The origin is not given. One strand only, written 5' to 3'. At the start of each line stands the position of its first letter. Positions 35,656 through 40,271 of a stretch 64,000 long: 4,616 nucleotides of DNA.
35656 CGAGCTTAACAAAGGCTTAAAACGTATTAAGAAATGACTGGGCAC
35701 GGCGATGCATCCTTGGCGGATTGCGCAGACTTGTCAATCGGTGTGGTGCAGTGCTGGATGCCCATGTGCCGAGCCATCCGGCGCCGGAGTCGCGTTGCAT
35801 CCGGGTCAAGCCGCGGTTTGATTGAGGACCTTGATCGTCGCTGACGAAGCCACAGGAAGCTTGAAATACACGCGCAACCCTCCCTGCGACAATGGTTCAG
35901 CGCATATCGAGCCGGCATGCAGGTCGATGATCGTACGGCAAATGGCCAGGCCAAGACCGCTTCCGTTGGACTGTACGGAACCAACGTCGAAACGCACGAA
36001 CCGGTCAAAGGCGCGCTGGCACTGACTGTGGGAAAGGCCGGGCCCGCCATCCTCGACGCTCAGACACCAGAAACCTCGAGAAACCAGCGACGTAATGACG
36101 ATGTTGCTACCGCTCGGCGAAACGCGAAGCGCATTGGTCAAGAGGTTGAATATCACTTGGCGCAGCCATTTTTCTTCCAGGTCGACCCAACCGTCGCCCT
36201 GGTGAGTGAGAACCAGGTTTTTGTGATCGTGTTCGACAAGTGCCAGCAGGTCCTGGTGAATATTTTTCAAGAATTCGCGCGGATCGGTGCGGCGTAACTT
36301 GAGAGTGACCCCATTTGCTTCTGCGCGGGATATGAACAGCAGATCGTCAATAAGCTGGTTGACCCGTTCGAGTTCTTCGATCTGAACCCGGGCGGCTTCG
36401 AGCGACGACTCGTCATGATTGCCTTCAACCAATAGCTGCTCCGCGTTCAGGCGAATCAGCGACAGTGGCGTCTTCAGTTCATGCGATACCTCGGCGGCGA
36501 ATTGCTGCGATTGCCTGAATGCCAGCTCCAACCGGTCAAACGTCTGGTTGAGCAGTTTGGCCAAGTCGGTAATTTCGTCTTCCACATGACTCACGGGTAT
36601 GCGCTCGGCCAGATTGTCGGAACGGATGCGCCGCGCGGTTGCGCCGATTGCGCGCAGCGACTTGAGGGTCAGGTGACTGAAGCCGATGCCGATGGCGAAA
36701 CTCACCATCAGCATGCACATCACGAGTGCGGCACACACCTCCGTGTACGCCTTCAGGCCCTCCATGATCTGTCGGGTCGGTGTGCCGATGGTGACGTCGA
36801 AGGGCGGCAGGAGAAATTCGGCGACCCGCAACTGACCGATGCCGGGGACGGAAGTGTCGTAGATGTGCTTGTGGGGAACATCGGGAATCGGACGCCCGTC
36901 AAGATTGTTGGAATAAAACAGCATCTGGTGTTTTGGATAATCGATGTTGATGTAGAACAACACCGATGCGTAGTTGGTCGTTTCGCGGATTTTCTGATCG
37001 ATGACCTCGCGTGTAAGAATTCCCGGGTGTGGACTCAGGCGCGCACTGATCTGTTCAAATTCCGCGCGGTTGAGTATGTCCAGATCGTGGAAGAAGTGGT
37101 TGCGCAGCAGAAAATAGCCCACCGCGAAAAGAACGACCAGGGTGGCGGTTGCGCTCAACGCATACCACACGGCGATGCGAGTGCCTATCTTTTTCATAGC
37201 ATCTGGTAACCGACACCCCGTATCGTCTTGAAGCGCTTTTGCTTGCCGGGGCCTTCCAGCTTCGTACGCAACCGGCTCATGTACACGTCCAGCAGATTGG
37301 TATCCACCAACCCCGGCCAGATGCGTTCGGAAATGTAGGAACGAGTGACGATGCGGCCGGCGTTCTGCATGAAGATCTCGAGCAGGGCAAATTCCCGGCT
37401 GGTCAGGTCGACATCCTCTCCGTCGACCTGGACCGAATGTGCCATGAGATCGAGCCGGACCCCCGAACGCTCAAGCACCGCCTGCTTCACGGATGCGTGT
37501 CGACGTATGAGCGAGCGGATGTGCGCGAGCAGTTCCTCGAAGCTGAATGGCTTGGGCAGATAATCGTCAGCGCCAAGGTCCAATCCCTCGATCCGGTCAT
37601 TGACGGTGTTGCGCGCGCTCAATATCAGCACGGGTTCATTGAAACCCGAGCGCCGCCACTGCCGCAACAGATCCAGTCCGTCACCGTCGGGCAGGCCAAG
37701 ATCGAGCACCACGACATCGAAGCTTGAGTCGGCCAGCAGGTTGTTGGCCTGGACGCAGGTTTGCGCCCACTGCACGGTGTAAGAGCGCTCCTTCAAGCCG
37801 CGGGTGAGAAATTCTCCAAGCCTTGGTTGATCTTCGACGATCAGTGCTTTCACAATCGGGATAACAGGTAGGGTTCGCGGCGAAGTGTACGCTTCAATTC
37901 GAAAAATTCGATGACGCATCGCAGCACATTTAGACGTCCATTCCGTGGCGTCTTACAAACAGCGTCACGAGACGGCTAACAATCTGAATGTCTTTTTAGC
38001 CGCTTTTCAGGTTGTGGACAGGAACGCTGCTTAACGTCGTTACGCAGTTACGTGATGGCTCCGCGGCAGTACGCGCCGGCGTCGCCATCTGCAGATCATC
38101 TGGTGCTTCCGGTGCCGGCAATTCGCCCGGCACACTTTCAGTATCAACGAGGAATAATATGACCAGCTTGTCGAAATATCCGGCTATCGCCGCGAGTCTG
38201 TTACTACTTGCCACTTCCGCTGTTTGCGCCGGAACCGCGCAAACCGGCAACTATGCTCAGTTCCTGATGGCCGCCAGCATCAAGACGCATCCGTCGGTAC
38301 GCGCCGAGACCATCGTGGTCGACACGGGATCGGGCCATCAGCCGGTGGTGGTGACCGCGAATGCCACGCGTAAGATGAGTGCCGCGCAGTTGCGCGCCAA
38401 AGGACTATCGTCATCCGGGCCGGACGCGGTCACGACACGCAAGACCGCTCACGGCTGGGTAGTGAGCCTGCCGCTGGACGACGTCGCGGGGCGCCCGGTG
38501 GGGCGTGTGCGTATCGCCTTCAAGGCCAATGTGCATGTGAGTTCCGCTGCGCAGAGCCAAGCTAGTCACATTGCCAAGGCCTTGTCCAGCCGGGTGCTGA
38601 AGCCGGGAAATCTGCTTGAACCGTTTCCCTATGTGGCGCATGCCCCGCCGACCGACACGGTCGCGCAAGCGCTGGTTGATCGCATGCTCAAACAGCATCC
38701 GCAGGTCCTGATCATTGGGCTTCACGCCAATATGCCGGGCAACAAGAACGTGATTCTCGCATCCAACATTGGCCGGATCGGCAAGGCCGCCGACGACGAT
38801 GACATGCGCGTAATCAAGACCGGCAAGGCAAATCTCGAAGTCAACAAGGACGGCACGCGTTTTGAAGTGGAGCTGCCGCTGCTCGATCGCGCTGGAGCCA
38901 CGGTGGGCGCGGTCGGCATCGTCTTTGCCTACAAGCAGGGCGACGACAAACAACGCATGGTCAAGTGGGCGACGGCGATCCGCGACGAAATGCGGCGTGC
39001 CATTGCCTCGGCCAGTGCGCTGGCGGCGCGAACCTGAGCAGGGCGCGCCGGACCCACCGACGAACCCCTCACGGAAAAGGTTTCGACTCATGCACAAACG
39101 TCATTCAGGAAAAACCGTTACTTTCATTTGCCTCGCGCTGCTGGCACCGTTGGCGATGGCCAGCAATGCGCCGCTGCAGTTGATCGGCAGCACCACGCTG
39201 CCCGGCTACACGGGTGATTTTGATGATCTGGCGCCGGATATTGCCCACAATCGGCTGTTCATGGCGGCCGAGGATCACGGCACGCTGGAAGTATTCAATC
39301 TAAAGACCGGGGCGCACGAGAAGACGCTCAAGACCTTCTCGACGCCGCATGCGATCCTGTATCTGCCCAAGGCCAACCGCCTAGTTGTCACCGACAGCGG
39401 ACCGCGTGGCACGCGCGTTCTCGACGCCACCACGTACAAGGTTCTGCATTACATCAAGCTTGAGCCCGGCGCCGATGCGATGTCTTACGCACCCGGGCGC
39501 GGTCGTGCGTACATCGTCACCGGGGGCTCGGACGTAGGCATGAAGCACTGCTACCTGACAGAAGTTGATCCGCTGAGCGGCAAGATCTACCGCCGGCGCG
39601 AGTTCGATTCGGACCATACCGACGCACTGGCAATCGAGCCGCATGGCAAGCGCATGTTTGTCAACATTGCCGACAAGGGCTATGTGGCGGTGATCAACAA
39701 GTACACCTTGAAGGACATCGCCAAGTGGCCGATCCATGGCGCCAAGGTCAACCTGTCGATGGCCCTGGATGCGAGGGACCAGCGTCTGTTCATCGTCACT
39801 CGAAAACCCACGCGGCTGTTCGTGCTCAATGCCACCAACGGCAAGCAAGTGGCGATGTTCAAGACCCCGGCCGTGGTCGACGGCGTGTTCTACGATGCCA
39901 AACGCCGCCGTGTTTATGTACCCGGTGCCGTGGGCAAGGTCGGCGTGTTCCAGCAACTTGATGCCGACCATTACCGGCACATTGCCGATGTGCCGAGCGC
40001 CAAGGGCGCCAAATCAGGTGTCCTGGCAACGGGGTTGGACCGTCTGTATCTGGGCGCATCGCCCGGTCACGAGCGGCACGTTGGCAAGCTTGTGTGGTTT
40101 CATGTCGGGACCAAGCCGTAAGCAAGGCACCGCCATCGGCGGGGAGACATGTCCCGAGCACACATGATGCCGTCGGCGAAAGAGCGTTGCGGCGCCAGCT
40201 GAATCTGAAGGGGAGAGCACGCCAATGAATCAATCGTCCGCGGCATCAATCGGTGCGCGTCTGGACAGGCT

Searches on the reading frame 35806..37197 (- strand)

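Call 18: search_protein_families(library=pfam, proteins=[window:35806-37197:-], max_evalue=0.0001)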
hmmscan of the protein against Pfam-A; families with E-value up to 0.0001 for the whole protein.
window:35806-37197:- (463 aa): 3 families
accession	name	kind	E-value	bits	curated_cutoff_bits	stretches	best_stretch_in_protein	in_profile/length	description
PF02518.31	HATPase_c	-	2.4e-21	76.7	26.4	1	342-450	3-110/111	Histidine kinase-, DNA gyrase B-, and HSP90-like ATPase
PF00512.31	HisKA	-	5.5e-13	49.2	26.9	1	231-294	3-65/66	His Kinase A (phospho-acceptor) domain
PF00672.30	HAMP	-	2.1e-09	38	25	1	173-224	2-52/53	HAMP domain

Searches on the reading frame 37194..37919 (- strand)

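Call 18: search_protein_families(library=pfam, proteins=[window:37194-37919:-], max_evalue=0.0001)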
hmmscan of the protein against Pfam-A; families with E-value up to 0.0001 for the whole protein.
window:37194-37919:- (241 aa): 2 families
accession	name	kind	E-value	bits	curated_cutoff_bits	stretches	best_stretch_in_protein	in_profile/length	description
PF00072.30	Response_reg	-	2.7e-25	89.1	30.2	1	26-135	2-111/111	Response regulator receiver domain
PF00486.34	Trans_reg_C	-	4.2e-22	78.4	26.2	1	167-240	1-77/77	Transcriptional regulatory protein, C terminal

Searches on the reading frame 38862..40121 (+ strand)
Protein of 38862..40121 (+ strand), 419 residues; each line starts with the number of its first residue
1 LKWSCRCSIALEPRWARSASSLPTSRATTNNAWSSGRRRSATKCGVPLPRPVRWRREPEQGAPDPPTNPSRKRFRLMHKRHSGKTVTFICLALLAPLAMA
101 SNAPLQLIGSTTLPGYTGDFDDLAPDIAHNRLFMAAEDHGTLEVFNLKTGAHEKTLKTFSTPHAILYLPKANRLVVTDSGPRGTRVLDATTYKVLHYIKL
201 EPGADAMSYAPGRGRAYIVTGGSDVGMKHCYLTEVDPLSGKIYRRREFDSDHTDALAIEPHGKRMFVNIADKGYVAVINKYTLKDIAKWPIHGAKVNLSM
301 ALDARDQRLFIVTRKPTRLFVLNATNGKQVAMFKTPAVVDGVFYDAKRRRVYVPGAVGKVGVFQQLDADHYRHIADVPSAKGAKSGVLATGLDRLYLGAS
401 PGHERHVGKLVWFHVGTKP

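Call 17: search_protein_families(library=pfam, proteins=[window:38862-40121:+], max_evalue=0.0001)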
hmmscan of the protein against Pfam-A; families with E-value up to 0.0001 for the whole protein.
window:38862-40121:+ (419 aa): 1 family
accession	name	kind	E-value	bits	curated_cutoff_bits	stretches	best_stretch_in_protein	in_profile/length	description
PF25174.1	Beta-prop_THOC3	-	2e-07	30.7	305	0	110-213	39-141/272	THOC3 beta-propeller domain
